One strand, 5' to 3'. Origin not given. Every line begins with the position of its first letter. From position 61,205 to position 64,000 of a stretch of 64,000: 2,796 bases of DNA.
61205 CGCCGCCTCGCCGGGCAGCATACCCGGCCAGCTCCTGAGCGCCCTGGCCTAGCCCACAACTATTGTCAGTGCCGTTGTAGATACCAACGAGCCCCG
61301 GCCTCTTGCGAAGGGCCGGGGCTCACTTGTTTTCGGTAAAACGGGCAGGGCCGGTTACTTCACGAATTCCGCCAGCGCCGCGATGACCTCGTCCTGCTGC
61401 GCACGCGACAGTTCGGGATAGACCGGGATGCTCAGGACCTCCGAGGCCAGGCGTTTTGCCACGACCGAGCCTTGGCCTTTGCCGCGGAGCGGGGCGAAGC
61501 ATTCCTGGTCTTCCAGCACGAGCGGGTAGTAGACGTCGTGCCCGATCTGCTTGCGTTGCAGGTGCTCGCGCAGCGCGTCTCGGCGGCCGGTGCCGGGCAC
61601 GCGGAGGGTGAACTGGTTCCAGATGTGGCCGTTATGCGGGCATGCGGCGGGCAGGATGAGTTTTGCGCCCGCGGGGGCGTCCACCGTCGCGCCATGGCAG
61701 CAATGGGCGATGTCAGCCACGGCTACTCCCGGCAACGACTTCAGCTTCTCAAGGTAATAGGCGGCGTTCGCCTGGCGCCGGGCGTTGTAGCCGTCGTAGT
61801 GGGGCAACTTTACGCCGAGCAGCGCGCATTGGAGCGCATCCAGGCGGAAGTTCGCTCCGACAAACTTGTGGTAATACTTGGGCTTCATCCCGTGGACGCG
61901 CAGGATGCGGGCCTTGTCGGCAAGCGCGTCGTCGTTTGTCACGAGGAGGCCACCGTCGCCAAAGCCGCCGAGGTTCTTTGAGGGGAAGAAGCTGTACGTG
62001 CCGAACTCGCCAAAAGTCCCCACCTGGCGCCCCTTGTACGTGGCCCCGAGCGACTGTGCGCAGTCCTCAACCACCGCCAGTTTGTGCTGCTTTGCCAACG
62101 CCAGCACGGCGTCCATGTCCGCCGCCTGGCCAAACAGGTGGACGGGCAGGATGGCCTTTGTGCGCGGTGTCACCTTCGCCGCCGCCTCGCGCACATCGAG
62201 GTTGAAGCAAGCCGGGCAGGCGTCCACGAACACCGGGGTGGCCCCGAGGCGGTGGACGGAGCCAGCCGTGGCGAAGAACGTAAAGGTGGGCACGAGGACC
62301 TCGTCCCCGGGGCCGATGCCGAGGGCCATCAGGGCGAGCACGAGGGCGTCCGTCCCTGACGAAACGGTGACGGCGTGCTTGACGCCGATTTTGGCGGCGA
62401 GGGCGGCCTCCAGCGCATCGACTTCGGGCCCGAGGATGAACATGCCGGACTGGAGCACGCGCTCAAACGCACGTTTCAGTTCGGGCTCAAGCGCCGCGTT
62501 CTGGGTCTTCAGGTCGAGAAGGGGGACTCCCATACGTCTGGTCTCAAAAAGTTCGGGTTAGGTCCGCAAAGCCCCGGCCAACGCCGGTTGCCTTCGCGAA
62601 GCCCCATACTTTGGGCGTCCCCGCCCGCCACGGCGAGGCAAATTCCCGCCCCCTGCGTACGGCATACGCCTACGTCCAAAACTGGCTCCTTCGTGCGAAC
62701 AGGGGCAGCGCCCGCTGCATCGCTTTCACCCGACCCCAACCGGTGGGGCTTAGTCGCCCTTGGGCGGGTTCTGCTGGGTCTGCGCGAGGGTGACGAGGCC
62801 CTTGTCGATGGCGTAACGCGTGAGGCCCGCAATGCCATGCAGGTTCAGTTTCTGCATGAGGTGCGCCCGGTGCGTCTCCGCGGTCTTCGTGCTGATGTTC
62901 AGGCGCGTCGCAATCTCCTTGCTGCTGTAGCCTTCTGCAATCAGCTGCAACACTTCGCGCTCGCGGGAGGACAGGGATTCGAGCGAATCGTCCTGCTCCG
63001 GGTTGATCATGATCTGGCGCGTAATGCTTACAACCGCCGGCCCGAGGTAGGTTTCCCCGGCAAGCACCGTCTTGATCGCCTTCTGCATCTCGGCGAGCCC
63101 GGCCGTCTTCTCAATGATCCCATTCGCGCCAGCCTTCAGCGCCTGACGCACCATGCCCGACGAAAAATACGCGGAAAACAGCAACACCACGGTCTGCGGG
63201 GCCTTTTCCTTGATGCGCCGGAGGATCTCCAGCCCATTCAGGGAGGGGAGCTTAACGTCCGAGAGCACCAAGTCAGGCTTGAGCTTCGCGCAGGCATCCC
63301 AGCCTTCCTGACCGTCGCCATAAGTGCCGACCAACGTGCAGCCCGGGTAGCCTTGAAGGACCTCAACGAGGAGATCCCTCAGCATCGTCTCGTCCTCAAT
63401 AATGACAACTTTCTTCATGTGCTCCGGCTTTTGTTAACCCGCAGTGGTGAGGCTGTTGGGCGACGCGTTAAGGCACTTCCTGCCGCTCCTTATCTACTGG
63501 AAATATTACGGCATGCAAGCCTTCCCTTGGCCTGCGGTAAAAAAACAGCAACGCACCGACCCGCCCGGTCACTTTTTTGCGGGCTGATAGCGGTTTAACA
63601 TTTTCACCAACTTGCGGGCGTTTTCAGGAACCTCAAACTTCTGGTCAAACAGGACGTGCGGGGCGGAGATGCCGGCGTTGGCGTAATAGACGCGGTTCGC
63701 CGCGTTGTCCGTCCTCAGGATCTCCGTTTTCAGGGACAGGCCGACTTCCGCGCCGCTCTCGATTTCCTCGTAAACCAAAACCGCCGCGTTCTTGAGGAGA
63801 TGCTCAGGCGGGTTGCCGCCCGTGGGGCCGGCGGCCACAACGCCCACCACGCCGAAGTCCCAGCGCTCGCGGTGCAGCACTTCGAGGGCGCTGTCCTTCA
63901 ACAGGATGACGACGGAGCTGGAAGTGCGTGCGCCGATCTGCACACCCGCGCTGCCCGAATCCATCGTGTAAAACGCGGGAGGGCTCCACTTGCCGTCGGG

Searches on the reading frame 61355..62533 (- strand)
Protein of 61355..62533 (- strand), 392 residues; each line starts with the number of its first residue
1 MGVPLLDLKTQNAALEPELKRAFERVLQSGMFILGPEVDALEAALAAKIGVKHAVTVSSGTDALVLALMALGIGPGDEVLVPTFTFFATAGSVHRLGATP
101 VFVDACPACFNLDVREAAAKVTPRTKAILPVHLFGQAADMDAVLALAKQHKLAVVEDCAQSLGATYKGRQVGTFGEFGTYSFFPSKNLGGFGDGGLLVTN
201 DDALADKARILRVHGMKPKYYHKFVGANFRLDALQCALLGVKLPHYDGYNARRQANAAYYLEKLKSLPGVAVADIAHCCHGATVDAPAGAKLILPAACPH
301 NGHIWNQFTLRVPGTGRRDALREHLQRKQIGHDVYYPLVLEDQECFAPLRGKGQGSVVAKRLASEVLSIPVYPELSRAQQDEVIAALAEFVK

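Call 23: search_protein_families(library=pfam, proteins=[window:61355-62533:-], max_evalue=0.001)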
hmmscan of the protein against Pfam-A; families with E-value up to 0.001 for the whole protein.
window:61355-62533:- (392 aa): 4 families
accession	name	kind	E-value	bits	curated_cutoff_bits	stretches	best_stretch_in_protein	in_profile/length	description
PF01041.23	DegT_DnrJ_EryC1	-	6.5e-116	387.9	19.8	1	17-387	5-359/360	DegT/DnrJ/EryC1/StrS aminotransferase family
PF00155.27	Aminotran_1_2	-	9.9e-09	35.3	19.7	1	20-159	23-187/361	Aminotransferase class I and II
PF01053.26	Cys_Met_Meta_PP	-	3.1e-06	26.5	27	1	36-170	52-186/381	Cys/Met metabolism PLP-dependent enzyme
PF01212.27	Beta_elim_lyase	-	3.3e-05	23.8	27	1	36-214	32-226/288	Beta-eliminating lyase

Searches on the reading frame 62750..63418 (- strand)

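Call 96: search_protein_families(library=pfam, proteins=[window:62750-63418:-], max_evalue=0.01)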
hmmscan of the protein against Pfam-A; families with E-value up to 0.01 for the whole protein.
window:62750-63418:- (222 aa): 9 families
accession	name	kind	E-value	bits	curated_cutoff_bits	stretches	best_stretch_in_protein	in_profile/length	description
PF00072.30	Response_reg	-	9.6e-25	87.3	30.2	1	4-116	1-111/111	Response regulator receiver domain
PF00196.25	GerE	-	2.9e-21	75.3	23.5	1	147-203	1-57/57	Bacterial regulatory proteins, luxR family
PF08281.18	Sigma70_r4_2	-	2.9e-09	36.9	25.7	1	145-191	7-54/54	Sigma-70, region 4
PF04545.22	Sigma70_r4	-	3.1e-05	23.8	24.1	1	146-180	2-37/50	Sigma-70, region 4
PF13384.12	HTH_23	-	0.00028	21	24.6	1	154-181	8-35/50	Homeodomain-like domain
PF13936.12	HTH_38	-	0.0019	18.3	27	1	149-179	5-36/44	Helix-turn-helix domain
PF02796.21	HTH_7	-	0.0026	18.3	23.8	1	154-179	12-37/45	Helix-turn-helix domain of resolvase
PF07638.17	Sigma70_ECF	-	0.0031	17.9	21.1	1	144-183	128-171/185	ECF sigma factor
PF13518.12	HTH_28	-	0.0047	17.4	25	0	155-183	4-32/52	Helix-turn-helix domain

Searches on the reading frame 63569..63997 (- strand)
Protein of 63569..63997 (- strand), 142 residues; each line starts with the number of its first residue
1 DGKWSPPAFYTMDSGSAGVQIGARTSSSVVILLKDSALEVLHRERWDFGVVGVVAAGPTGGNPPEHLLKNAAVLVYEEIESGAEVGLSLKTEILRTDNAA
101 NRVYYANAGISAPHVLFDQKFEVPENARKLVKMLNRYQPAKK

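Call 96: search_protein_families(library=pfam, proteins=[window:63569-63997:-], max_evalue=0.01)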
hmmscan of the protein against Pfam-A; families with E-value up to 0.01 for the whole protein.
window:63569-63997:- (142 aa): 1 family
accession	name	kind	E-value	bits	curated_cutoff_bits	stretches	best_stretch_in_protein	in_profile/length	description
PF04366.17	Ysc84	-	1.2e-16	61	25.1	1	14-136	2-126/127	Las17-binding protein actin regulator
